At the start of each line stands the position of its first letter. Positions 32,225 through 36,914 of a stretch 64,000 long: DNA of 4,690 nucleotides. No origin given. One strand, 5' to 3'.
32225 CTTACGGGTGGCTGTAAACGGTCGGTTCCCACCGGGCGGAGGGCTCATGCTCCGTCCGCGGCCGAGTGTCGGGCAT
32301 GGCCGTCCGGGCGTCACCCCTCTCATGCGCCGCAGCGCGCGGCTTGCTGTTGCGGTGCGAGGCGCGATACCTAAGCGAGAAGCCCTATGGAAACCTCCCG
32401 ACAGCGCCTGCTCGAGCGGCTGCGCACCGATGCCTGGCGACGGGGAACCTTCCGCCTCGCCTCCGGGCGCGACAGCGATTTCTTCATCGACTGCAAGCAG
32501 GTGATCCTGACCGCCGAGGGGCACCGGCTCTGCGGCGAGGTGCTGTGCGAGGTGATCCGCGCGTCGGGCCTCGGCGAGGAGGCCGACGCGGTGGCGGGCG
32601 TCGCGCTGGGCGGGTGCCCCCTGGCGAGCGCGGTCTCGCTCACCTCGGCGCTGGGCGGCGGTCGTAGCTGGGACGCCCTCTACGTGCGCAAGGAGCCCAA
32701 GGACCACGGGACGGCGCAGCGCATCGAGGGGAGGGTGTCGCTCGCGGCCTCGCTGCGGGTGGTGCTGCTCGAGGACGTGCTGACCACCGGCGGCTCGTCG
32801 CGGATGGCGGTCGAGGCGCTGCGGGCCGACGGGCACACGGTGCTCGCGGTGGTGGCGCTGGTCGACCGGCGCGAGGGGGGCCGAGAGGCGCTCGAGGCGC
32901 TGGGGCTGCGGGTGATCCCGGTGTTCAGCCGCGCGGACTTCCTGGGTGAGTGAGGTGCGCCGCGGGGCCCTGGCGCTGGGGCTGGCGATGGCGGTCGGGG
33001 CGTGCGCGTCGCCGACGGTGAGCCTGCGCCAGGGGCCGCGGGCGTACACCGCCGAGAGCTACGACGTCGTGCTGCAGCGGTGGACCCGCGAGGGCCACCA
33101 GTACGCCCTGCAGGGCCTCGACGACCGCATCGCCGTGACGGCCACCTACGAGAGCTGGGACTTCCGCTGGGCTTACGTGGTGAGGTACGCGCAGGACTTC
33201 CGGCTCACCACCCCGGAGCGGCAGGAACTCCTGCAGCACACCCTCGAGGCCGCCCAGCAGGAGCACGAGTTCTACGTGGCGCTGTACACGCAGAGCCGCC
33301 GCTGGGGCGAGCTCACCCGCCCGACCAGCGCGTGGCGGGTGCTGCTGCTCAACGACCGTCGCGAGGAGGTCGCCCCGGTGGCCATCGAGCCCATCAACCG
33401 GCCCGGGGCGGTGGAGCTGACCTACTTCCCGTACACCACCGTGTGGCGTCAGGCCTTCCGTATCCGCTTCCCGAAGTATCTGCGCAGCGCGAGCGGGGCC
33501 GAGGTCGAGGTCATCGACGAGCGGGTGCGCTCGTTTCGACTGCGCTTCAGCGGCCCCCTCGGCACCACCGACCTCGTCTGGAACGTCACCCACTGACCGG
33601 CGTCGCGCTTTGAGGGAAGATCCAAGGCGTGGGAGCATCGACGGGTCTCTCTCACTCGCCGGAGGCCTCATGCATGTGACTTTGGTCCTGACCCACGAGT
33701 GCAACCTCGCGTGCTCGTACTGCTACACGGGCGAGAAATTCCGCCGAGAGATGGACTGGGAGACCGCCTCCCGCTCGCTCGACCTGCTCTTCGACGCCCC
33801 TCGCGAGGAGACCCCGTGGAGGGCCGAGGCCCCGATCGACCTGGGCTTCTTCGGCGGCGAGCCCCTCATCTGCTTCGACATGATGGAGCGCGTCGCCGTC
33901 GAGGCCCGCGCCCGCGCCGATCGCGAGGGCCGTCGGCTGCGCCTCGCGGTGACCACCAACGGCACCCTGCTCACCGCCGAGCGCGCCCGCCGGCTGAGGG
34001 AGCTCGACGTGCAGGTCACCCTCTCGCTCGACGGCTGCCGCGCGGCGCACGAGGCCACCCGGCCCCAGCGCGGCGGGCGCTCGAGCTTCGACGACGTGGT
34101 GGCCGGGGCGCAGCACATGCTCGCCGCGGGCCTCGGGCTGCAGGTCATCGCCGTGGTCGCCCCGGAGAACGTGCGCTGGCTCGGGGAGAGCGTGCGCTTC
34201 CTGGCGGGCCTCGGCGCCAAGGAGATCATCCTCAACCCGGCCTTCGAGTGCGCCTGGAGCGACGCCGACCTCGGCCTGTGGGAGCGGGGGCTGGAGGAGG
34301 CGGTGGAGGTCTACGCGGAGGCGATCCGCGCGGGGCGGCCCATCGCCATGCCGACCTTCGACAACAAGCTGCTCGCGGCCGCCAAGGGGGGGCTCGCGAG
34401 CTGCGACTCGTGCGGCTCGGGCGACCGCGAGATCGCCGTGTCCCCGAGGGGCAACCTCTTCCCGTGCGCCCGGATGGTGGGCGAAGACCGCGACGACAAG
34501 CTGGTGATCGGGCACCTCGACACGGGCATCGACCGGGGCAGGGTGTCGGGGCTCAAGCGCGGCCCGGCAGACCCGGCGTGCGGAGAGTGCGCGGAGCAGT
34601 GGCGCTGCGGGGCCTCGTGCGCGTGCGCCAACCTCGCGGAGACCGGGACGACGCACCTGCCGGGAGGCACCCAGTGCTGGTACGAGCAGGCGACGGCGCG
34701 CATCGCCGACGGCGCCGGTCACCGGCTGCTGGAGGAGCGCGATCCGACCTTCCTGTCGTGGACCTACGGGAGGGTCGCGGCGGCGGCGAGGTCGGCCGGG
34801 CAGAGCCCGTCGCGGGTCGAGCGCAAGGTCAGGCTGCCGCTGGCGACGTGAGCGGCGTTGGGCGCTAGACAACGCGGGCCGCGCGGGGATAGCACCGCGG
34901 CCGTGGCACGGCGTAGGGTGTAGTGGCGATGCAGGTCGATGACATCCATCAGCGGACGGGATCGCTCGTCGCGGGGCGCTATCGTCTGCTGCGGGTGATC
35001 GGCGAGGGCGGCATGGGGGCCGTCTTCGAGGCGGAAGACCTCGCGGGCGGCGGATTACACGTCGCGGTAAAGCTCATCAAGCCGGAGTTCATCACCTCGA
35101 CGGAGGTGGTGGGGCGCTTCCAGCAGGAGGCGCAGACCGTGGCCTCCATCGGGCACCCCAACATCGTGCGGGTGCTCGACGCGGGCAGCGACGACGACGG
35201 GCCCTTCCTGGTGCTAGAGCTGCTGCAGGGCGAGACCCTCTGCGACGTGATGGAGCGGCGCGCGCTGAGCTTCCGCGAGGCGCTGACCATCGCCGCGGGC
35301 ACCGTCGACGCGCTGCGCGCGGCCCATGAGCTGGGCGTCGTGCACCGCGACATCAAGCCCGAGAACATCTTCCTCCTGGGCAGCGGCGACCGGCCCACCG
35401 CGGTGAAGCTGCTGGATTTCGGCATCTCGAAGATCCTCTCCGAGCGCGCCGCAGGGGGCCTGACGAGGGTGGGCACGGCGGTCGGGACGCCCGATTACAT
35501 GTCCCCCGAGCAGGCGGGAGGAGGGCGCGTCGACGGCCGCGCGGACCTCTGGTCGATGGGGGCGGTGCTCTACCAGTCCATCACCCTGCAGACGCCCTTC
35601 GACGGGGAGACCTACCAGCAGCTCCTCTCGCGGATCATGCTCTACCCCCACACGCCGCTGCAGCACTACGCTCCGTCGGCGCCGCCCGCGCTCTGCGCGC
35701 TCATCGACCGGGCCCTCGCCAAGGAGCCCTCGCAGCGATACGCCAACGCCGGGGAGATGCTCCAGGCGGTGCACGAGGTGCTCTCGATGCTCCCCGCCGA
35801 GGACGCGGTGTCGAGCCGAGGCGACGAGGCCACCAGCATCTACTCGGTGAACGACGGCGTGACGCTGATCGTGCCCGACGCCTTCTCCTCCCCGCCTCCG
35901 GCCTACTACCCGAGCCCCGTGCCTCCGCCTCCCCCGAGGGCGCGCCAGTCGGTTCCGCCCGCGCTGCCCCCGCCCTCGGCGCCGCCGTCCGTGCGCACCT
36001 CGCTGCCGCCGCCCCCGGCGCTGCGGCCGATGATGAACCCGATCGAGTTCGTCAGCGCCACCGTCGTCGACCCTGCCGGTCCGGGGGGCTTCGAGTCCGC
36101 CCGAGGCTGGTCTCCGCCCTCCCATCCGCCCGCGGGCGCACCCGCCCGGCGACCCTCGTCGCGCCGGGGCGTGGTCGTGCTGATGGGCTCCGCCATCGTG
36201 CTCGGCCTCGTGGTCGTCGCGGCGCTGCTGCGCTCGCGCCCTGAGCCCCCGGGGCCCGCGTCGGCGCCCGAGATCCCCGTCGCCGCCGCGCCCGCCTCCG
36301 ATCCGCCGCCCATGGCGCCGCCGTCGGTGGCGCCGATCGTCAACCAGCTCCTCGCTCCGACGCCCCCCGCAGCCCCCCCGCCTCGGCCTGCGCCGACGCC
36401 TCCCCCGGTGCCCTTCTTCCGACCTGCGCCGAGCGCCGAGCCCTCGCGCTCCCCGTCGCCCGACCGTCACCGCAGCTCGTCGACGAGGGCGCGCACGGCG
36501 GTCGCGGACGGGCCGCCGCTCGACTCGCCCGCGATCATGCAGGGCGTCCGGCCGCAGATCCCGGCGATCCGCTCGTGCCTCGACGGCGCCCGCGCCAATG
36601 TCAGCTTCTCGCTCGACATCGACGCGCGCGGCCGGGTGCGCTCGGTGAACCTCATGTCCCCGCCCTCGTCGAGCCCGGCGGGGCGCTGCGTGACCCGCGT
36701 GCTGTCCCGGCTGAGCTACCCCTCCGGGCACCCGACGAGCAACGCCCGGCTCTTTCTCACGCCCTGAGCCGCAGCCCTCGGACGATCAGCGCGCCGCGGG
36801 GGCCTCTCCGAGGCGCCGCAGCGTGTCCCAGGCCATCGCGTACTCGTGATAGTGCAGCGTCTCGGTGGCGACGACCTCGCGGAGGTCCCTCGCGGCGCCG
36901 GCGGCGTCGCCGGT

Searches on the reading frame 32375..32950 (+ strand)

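Call 55: search_protein_families(library=pfam, max_evalue=0.00001, proteins=[window:32375-32950:+])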
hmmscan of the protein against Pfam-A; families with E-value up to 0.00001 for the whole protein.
window:32375-32950:+ (192 aa): 1 family
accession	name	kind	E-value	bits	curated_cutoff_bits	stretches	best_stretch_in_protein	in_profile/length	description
PF00156.33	Pribosyltran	-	1.1e-08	34.9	26.3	1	53-170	15-131/158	Phosphoribosyl transferase domain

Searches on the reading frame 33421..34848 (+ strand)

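Call 55: search_protein_families(library=pfam, max_evalue=0.00001, proteins=[window:33421-34848:+])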
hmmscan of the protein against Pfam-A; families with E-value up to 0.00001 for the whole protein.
window:33421-34848:+ (476 aa): 2 families
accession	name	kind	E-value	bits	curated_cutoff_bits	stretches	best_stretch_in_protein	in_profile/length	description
PF04055.27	Radical_SAM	-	4.1e-17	63.3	29.5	1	89-261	2-166/166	Radical SAM superfamily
PF13353.11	Fer4_12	-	4.9e-06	27.3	22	1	88-200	9-114/137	4Fe-4S single cluster domain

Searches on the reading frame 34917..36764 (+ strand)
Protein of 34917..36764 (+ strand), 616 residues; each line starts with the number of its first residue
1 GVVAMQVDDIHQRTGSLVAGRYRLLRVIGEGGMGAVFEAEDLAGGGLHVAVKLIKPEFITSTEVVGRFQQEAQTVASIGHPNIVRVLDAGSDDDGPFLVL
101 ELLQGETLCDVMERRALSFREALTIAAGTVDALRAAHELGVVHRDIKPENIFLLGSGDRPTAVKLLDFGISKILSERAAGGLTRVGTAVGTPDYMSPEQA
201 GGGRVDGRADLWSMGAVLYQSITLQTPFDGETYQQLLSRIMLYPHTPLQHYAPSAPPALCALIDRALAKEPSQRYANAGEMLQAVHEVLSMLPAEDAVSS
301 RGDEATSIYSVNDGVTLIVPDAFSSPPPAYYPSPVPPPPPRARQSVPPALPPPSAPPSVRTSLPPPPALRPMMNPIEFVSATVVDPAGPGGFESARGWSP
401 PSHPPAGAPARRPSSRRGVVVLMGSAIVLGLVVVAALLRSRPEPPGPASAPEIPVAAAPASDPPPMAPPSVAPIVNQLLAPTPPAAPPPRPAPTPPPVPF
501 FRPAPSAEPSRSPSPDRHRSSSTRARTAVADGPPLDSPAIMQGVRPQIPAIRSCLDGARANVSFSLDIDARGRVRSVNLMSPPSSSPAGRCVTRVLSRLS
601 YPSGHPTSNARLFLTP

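Call 56: search_protein_families(library=pfam, max_evalue=0.00001, proteins=[window:34917-36764:+])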
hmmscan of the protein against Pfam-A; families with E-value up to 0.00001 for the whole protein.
window:34917-36764:+ (616 aa): 2 families
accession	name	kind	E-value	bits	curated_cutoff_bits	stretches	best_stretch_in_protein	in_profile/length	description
PF00069.31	Pkinase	-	2e-45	155.7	31.7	1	22-282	1-258/263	Protein kinase domain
PF07714.23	PK_Tyr_Ser-Thr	-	1.9e-24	86.8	23.1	1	24-274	3-248/258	Protein tyrosine and serine/threonine kinase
